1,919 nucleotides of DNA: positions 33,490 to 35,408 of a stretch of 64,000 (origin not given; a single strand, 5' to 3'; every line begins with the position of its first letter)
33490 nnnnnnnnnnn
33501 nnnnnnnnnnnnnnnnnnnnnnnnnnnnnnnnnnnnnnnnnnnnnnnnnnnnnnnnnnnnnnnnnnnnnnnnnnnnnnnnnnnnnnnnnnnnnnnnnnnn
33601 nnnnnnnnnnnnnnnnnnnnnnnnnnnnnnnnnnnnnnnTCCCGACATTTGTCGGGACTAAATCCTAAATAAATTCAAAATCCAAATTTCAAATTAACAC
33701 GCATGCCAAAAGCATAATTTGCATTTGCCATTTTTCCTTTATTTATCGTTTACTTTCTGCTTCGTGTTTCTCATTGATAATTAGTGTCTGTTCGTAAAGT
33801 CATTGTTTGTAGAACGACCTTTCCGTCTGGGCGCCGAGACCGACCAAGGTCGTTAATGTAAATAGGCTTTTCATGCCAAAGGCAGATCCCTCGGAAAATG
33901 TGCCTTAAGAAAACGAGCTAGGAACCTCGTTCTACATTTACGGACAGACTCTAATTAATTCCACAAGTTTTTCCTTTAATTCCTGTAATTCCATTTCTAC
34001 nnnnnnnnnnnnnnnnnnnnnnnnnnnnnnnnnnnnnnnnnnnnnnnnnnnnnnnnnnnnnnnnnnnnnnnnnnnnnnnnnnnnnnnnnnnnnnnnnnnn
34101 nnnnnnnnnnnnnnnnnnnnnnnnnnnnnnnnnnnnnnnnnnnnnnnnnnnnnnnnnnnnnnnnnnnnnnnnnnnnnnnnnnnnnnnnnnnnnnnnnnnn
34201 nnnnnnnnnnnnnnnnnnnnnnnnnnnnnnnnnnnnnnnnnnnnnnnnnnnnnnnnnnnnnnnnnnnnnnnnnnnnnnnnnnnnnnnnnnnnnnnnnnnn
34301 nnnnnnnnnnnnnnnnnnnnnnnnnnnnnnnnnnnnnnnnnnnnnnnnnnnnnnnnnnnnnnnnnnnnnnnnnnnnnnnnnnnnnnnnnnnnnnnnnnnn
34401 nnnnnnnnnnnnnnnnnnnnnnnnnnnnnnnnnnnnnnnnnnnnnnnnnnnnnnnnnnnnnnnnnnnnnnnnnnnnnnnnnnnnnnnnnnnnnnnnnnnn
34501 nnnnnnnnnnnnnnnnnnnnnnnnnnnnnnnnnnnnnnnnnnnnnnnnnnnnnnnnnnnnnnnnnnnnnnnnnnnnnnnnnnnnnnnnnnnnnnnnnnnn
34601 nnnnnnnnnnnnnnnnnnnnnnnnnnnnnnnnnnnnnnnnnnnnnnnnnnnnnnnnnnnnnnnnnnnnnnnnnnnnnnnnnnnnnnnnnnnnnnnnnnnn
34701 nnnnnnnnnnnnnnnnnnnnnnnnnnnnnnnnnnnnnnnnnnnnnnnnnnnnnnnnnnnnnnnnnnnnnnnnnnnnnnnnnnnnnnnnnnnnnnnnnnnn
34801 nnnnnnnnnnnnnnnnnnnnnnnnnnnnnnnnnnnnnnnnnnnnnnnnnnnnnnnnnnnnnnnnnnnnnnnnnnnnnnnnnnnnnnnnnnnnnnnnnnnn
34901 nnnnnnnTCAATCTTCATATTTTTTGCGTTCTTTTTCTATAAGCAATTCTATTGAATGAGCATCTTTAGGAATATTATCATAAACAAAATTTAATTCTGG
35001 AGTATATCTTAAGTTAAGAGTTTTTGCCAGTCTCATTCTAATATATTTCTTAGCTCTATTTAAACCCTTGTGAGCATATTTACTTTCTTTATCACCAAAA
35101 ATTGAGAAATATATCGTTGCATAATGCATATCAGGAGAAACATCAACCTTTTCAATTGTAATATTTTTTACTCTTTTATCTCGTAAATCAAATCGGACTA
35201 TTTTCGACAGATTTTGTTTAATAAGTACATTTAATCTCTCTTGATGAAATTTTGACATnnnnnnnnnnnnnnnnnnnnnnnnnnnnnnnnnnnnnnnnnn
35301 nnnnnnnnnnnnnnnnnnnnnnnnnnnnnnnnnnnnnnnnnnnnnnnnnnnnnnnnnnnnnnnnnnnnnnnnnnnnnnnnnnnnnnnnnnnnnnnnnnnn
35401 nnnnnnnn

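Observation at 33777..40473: Inverted pair of a TIR-bounded MITE-like element brackets the whole rimP-nusA-infB-rbfA-nrnA operon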

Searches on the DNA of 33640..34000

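Call 79: search_rna_families(source=window, start=33640, end=34000, threshold=evalue, max_evalue=1)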
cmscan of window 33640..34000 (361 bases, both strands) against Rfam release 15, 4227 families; matches with E-value up to 1: 0.
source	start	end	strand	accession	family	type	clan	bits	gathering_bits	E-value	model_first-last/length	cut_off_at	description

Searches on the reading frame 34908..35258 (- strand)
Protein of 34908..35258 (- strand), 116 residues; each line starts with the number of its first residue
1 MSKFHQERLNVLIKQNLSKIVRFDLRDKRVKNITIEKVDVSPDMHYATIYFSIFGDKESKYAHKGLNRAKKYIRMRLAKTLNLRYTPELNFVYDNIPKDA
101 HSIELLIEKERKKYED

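Call 33: find_encoding_contigs(protein=window:34908-35258:-, flank=4000, max_places=8)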
Protein window:34908-35258:- (116 aa): 3 contigs read that carry it; 1 place shown.
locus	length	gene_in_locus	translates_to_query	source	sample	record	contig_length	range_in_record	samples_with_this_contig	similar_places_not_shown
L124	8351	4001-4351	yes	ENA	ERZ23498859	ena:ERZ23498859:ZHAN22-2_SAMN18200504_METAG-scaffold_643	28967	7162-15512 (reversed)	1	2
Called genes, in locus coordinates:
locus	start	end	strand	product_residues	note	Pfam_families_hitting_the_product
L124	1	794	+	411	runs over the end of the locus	PF08529:NusA_N, PF00575:S1 (weak), PF13184:KH_NusA_1st, PF26594:KH_NusA_2nd, PF14520:HHH_5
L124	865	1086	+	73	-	PF04296:YlxR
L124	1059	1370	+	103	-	-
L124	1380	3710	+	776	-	PF04760:IF2_N, PF04760:IF2_N, PF00025:Arf, PF00009:GTP_EFTU, PF00071:Ras, PF01926:MMR_HSR1, PF22042:EF-G_D2, PF11987:IF-2, +2 more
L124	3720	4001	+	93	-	PF04456:DUF503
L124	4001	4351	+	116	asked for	PF02033:RBFA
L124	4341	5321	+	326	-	PF01368:DHH, PF02272:DHHA1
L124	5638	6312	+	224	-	PF01509:TruB_N, PF16198:TruB_C_2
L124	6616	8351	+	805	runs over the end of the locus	PF13620:CarboxypepD_reg, PF13715:CarbopepD_reg_2, PF07715:Plug (weak), PF00593:TonB_dep_Rec_b-barrel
